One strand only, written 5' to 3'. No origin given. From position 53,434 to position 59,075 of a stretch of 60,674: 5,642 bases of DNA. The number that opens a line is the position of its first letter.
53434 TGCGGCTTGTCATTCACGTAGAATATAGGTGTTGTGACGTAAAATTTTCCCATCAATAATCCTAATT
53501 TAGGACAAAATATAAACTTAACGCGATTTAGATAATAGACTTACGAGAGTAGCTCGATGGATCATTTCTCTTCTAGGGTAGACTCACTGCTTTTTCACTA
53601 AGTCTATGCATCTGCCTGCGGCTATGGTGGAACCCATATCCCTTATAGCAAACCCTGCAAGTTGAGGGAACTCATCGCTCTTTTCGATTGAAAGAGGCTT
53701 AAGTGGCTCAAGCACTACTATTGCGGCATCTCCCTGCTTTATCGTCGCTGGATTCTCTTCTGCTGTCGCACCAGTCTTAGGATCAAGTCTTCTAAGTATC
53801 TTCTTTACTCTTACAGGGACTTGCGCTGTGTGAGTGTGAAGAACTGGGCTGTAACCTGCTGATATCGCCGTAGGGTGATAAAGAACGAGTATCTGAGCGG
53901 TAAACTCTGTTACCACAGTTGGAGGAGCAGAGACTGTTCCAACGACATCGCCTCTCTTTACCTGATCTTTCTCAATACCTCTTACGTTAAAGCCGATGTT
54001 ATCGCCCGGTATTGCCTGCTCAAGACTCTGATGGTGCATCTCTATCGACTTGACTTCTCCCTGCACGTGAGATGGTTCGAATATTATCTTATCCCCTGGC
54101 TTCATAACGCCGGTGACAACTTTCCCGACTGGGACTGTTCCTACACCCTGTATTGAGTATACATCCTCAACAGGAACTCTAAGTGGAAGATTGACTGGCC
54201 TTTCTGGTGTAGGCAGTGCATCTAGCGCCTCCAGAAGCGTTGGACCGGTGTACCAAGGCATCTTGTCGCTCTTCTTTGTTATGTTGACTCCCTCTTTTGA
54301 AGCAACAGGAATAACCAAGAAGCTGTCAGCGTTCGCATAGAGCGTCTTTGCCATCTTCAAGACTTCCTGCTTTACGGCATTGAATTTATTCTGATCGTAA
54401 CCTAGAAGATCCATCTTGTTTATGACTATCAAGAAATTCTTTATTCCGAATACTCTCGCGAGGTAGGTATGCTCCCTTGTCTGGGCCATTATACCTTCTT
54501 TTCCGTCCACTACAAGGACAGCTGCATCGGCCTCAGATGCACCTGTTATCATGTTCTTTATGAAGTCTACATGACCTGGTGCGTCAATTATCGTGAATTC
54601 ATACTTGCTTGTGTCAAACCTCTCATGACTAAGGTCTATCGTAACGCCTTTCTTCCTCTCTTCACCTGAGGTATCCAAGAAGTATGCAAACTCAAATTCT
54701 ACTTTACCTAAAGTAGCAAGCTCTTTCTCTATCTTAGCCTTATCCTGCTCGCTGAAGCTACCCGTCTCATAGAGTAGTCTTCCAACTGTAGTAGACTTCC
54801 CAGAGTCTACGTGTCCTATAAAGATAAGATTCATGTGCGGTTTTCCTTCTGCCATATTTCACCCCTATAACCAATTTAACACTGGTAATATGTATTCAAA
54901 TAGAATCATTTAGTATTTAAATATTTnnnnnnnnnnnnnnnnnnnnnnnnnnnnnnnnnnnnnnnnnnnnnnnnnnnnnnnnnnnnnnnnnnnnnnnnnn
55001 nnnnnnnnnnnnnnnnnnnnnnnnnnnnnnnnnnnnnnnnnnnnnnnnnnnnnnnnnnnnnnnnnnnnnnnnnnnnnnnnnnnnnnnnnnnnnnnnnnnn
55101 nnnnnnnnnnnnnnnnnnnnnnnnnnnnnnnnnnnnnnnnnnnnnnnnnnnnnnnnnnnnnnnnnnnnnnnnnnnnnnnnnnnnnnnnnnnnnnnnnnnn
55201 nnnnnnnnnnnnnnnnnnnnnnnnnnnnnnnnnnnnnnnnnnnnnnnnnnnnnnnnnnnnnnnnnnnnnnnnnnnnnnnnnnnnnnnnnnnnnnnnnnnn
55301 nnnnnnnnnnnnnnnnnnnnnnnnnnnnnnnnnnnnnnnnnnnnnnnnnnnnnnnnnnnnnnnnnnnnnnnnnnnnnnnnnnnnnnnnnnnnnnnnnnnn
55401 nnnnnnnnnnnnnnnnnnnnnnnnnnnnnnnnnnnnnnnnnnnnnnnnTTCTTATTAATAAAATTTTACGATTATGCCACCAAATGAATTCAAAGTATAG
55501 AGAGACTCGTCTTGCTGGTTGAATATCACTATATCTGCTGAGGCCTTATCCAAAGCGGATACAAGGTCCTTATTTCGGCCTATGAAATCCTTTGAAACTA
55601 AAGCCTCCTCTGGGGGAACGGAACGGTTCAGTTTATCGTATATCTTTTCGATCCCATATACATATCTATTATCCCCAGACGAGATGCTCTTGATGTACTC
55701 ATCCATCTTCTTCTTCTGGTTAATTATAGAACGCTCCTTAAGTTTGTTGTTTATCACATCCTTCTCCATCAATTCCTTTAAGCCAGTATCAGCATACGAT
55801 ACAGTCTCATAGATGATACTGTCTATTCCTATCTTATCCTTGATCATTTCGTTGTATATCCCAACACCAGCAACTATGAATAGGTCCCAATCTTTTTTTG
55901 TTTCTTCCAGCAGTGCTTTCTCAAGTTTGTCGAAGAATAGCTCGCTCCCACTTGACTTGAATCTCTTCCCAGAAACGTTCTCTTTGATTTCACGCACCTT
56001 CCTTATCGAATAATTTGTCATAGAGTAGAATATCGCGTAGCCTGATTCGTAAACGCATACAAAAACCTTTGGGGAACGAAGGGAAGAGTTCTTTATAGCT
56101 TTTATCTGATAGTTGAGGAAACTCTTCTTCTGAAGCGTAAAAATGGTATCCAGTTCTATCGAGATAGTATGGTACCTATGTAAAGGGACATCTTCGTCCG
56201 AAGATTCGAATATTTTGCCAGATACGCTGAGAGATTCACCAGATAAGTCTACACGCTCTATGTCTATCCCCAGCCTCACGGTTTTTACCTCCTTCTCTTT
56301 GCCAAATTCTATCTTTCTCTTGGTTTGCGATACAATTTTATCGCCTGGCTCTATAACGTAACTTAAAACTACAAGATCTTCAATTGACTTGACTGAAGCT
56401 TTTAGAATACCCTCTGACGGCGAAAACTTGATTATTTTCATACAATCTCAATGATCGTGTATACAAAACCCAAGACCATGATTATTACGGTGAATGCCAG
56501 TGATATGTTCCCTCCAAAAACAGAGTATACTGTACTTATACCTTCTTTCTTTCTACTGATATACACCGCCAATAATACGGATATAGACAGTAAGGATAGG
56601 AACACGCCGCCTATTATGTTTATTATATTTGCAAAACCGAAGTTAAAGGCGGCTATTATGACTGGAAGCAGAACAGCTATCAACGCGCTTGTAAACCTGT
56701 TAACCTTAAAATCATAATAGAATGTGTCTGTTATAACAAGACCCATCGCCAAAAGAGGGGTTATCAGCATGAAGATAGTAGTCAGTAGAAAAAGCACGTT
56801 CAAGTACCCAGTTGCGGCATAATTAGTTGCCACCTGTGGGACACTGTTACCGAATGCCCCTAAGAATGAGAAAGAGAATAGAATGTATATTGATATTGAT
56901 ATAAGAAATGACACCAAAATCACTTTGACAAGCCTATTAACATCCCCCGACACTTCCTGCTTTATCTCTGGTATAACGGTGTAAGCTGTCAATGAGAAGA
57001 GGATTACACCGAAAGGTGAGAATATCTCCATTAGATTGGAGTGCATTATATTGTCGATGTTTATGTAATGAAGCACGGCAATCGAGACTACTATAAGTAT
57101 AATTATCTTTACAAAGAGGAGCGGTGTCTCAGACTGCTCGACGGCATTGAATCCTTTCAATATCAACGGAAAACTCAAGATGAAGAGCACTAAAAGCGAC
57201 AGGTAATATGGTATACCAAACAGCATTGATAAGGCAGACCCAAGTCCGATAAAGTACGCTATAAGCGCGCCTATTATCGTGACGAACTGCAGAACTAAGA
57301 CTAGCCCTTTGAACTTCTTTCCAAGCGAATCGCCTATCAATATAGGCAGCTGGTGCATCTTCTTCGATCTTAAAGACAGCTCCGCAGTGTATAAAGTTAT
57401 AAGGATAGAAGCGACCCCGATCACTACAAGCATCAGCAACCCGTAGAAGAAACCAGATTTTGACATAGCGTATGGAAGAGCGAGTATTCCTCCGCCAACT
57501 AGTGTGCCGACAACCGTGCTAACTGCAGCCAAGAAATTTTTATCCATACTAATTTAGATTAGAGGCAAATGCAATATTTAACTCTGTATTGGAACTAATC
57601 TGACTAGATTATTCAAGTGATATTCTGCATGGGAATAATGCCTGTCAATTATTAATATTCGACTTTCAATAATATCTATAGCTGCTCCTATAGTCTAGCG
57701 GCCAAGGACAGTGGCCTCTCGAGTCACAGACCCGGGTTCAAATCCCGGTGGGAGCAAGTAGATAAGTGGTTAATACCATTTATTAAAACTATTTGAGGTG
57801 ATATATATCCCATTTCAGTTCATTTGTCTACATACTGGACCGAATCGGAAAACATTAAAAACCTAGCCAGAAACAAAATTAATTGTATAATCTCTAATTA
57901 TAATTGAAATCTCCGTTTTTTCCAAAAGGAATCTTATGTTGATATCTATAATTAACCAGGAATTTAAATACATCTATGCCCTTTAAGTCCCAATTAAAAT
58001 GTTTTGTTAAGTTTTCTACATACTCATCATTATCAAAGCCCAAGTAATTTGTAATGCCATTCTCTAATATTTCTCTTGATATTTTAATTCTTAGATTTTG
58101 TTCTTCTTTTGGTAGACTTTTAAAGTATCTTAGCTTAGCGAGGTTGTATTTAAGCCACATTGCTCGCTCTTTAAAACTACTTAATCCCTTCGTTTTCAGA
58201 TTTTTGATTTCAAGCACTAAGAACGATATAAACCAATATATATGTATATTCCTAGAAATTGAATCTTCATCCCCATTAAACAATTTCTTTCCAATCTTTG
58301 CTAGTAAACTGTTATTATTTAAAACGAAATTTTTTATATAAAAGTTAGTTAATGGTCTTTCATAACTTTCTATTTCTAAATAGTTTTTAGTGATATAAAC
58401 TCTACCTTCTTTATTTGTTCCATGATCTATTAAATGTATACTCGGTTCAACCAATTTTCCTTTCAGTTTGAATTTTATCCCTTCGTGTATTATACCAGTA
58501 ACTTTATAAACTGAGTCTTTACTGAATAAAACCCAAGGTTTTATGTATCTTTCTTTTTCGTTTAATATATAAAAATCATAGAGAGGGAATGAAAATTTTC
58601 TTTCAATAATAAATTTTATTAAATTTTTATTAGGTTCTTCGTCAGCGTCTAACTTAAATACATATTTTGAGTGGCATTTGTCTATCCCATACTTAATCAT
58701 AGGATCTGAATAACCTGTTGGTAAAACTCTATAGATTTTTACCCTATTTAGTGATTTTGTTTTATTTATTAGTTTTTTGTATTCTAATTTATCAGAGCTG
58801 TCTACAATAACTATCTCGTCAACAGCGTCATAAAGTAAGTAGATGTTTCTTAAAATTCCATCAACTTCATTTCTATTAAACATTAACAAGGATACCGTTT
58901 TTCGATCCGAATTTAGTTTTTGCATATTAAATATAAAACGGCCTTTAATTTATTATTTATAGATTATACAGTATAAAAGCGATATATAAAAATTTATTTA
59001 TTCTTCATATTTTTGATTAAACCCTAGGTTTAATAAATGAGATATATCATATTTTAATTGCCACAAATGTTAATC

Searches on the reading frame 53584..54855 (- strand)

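Call 74: search_protein_families(library=pfam, proteins=[window:53584-54855:-], max_evalue=0.001)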
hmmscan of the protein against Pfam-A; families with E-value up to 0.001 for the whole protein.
window:53584-54855:- (423 aa): 6 families
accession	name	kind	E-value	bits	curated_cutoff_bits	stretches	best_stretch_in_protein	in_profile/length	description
PF00009.33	GTP_EFTU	-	1.7e-53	181.5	26.5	1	5-213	1-184/188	Elongation factor Tu GTP binding domain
PF22594.2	GTP-eEF1A_C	-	7.5e-31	107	27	1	317-415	1-99/101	GTP-eEF1A C-terminal domain-like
PF03143.23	GTP_EFTU_D3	-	6.3e-25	88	27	1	312-416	2-102/106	Elongation factor Tu C-terminal domain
PF03144.31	GTP_EFTU_D2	-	5e-20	72.1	30.3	1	239-305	1-72/73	Elongation factor Tu domain 2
PF01926.29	MMR_HSR1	-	3e-08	34.2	21.9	1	67-147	28-113/113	50S ribosome-binding GTPase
PF14578.12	GTP_EFTU_D4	-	2.8e-05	24.4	23.8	1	243-305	21-85/86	Elongation factor Tu domain 4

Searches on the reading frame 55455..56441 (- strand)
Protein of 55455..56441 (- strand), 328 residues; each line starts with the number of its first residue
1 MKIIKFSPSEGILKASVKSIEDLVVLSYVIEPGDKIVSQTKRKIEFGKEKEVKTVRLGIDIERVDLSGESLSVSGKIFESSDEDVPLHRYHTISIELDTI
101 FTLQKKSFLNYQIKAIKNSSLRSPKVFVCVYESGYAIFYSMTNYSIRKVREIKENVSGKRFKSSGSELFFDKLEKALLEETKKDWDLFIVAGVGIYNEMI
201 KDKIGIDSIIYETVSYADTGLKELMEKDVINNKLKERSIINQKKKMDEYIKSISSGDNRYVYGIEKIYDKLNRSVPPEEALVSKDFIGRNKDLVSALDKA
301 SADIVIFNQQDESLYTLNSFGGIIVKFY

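Call 74: search_protein_families(library=pfam, proteins=[window:55455-56441:-], max_evalue=0.001)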
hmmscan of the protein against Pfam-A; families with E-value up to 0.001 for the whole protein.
window:55455-56441:- (328 aa): 2 families
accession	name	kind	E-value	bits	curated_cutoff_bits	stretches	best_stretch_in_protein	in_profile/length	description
PF03463.20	eRF1_1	-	2.5e-17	63.5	23.8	1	1-119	1-122/123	eRF1 domain 1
PF03465.20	eRF1_3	-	4.4e-05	24.4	25.8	1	239-324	1-99/106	eRF1 domain 3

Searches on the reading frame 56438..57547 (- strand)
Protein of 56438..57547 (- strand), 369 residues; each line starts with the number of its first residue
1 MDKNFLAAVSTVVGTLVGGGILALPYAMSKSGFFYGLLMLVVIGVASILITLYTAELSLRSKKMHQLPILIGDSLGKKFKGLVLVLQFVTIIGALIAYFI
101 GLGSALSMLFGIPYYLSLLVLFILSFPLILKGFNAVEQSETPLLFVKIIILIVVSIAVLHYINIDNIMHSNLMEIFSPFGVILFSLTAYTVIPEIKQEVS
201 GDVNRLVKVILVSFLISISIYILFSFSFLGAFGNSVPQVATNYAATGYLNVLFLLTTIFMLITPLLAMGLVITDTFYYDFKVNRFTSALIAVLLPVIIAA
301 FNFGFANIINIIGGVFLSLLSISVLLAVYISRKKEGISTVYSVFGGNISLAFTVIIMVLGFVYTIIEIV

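Call 74: search_protein_families(library=pfam, proteins=[window:56438-57547:-], max_evalue=0.001)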
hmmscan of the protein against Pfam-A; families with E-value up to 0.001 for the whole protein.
window:56438-57547:- (369 aa): 4 families
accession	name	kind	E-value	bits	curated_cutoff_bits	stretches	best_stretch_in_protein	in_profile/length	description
PF03222.19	Trp_Tyr_perm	-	8.3e-21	75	22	1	2-360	2-389/393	Tryptophan/tyrosine permease family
PF01490.24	Aa_trans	-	1e-11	44.6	25.6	1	5-366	5-406/410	Transmembrane amino acid transporter protein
PF03845.19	Spore_permease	-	4.5e-06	26.2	23.4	1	8-234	7-236/321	Spore germination protein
PF01566.24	Nramp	-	8.7e-06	25.4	29.8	1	33-158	11-136/357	Natural resistance-associated macrophage protein-like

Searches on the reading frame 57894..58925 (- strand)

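Call 74: search_protein_families(library=pfam, proteins=[window:57894-58925:-], max_evalue=0.001)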
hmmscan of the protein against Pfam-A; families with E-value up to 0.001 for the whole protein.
window:57894-58925:- (343 aa): 1 family
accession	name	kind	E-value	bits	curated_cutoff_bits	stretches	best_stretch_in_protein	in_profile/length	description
PF00535.33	Glycos_transf_2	-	0.00014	22.2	23.3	1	14-108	3-101/168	Glycosyl transferase family 2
